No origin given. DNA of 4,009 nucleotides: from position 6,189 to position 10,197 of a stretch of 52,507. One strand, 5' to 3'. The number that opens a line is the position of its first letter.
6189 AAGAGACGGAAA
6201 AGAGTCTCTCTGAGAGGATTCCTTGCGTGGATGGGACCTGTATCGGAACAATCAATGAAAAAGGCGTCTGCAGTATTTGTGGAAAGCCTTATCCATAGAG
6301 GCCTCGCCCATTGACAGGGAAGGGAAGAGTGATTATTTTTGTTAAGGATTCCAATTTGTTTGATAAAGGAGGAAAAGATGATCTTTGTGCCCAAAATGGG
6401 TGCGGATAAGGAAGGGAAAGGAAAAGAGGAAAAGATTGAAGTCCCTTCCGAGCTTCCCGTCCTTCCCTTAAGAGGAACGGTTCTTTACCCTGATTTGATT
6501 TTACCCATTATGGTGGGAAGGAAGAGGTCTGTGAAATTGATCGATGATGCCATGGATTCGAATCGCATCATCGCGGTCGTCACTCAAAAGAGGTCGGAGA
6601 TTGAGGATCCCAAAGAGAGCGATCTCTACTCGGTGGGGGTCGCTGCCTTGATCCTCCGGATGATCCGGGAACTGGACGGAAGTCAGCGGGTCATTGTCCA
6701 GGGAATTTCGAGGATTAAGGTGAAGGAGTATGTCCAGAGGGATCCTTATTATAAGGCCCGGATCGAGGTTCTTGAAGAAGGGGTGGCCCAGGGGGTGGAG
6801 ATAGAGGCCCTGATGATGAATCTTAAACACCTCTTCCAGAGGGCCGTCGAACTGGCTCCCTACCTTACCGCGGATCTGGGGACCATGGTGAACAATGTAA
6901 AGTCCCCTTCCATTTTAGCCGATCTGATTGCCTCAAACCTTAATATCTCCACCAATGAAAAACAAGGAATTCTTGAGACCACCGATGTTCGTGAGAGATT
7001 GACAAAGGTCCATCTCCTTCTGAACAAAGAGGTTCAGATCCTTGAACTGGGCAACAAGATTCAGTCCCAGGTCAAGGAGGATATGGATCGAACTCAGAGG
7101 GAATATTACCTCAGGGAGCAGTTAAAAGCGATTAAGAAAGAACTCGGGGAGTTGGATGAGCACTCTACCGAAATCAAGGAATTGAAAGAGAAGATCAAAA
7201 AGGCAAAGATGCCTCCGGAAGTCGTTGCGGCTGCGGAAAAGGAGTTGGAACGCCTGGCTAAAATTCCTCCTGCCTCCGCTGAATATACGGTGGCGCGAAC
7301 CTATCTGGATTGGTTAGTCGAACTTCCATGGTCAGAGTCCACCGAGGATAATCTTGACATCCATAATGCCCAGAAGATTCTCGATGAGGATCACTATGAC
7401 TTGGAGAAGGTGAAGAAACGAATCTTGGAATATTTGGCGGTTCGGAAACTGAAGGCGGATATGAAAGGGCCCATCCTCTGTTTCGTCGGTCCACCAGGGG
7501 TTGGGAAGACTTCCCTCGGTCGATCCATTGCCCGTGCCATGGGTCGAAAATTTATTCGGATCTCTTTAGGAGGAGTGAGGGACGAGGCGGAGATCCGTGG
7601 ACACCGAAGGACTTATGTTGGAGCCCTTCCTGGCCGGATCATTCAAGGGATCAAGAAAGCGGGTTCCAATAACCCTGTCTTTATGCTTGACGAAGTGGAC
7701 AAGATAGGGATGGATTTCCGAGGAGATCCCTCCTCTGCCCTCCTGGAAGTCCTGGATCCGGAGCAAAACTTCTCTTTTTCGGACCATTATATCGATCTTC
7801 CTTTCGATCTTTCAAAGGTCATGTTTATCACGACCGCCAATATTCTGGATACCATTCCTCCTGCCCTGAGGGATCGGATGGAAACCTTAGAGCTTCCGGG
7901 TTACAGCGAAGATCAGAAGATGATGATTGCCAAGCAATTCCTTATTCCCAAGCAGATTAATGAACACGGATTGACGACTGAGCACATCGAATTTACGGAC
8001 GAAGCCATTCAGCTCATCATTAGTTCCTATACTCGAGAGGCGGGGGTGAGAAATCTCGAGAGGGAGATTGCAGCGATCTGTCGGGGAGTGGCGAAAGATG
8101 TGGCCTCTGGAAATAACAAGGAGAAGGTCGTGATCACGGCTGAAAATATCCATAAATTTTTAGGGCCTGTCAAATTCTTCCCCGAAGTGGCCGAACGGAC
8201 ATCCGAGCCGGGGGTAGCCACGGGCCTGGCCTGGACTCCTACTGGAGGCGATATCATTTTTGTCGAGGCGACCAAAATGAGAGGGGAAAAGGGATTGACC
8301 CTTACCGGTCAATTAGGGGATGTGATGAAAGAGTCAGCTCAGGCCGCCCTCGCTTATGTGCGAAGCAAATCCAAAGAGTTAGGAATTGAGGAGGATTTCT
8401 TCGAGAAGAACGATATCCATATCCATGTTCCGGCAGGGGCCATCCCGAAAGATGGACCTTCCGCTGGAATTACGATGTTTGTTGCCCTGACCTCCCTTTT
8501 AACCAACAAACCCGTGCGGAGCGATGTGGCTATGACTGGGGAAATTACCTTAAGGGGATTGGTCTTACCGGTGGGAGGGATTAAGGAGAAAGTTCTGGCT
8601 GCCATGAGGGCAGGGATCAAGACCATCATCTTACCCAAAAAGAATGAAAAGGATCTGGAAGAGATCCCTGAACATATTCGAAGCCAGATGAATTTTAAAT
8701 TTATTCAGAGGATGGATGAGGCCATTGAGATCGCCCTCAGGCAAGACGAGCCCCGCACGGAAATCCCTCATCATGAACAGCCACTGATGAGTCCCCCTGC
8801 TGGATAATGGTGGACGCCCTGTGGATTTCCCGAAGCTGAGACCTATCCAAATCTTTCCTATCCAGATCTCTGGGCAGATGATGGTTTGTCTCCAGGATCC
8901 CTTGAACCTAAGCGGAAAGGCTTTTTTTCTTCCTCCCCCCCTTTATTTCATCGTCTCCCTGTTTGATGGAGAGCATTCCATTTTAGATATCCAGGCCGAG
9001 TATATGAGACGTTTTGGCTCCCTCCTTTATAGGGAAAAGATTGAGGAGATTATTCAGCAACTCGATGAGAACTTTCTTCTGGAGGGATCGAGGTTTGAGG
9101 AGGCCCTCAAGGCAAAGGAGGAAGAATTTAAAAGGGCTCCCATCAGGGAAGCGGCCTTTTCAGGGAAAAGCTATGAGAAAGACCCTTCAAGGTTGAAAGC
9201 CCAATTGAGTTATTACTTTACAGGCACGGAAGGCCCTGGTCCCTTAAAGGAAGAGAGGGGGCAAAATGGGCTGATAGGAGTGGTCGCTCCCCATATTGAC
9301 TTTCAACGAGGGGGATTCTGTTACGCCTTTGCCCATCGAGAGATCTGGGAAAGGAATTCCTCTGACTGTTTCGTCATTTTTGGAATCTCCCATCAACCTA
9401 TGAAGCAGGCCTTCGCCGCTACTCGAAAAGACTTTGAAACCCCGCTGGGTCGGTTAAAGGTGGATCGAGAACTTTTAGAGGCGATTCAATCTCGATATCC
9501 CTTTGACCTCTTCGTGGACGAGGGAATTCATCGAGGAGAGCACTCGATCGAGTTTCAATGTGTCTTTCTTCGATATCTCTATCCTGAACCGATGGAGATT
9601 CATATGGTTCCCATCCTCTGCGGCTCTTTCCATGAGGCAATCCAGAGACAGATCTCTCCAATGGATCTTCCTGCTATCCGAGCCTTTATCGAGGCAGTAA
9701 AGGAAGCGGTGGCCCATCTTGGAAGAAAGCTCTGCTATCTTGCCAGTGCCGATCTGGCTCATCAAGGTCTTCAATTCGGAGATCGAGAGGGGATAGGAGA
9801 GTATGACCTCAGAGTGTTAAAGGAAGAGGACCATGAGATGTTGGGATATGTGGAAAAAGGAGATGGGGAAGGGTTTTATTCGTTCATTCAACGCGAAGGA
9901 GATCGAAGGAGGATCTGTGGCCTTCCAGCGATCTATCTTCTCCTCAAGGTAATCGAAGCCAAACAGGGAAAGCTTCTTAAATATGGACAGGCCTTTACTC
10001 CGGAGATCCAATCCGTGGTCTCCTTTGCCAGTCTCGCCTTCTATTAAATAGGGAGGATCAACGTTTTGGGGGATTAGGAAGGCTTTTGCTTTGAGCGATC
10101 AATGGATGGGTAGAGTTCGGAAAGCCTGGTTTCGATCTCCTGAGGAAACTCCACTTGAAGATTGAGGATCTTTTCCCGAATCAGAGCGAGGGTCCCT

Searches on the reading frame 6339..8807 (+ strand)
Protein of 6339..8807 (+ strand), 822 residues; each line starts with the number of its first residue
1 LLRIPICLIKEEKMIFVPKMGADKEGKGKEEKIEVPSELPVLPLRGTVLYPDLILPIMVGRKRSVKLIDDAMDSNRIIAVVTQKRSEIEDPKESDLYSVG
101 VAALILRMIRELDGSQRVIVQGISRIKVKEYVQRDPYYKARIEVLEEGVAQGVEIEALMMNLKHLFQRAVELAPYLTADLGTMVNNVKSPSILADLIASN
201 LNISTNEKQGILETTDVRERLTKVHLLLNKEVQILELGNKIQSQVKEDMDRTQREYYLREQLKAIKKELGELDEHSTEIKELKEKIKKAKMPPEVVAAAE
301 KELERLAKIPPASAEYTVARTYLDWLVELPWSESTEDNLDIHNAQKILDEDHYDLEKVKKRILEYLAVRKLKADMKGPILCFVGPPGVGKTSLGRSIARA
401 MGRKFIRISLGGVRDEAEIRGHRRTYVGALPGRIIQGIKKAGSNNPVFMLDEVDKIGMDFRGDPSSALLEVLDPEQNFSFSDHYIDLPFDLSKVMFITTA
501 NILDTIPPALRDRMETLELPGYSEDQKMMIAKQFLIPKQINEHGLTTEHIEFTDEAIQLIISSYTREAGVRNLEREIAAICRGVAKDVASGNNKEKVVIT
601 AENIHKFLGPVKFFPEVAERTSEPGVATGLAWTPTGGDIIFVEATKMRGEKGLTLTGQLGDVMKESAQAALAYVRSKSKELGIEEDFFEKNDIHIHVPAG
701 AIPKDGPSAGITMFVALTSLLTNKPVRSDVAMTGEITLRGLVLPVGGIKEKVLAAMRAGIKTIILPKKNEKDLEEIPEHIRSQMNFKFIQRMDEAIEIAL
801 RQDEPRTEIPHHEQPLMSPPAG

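Call 8: search_protein_families(library=ncbifam, proteins=[window:6339-8807:+])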
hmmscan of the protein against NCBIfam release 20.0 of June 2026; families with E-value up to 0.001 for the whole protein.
window:6339-8807:+ (822 aa): 18 families
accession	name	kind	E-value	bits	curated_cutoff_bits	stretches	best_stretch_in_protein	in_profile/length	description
TIGR00763.1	lon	equivalog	0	1026.3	608.05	1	40-799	1-794/795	endopeptidase La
NF008053.0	PRK10787.1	equivalog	3.5e-265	881.9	891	1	38-803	10-774/784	endopeptidase La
TIGR02903.1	spore_lon_C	equivalog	2.7e-29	102.1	678.8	1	554-799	374-614/615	Lon family ATP-dependent protease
TIGR02902.1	spore_lonB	equivalog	8.9e-28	97.2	723.3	1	552-799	283-530/531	ATP-dependent protease LonB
TIGR00764.1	lon_rel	equivalog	1.5e-27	96.5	516.6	1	552-808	331-601/608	ATP-dependent protease LonB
TIGR02653.1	Lon_rel_chp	hypoth_equivalog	1.1e-15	57.1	628.25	1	642-799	514-671/675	protease Lon-related BREX system protein BrxL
TIGR00416.1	sms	equivalog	1.4e-09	37.3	403.05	1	688-772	353-436/454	DNA repair protein RadA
TIGR02639.1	ClpA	equivalog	4.5e-08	31.8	993.15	1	380-475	490-583/734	ATP-dependent Clp protease ATP-binding subunit ClpA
NF003229.0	PRK04195.1-5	equivalog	5.9e-07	28.5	280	1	354-463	21-120/413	replication factor C large subunit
TIGR00368.1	TIGR00368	hypoth_equivalog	1.1e-06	27.6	362.4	1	639-776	13-145/499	YifB family Mg chelatase-like AAA ATPase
TIGR00382.1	clpX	equivalog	0.00012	21.2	370.75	0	544-606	344-407/414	ATP-dependent protease ATP-binding subunit ClpX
TIGR03499.1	FlhF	equivalog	0.00023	21.3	174.15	1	246-391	60-212/286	flagellar biosynthesis GTPase FlhF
TIGR00635.1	ruvB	equivalog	0.00029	20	299.05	1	356-410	10-62/305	Holliday junction branch migration DNA helicase RuvB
NF003230.0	PRK04195.1-6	equivalog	0.00035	19.3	441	1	356-456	20-109/494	replication factor C large subunit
NF047784.1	MadB_ATPase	equivalog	0.00044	19.5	475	1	368-409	25-65/298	MadB family AAA-type ATPase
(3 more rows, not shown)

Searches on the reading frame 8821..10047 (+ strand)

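Call 8: search_protein_families(library=ncbifam, proteins=[window:8821-10047:+])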
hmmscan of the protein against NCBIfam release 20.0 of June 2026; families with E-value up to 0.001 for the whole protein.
window:8821-10047:+ (408 aa): 2 families
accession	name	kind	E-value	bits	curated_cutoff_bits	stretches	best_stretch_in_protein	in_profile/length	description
NF001987.0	PRK00782.1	equivalog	1.6e-32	112.8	295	1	108-407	2-265/267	MEMO1 family protein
TIGR04336.1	AmmeMemoSam_B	hypoth_equivalog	2.3e-32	112.3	26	1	109-407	1-270/270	AmmeMemoRadiSam system protein B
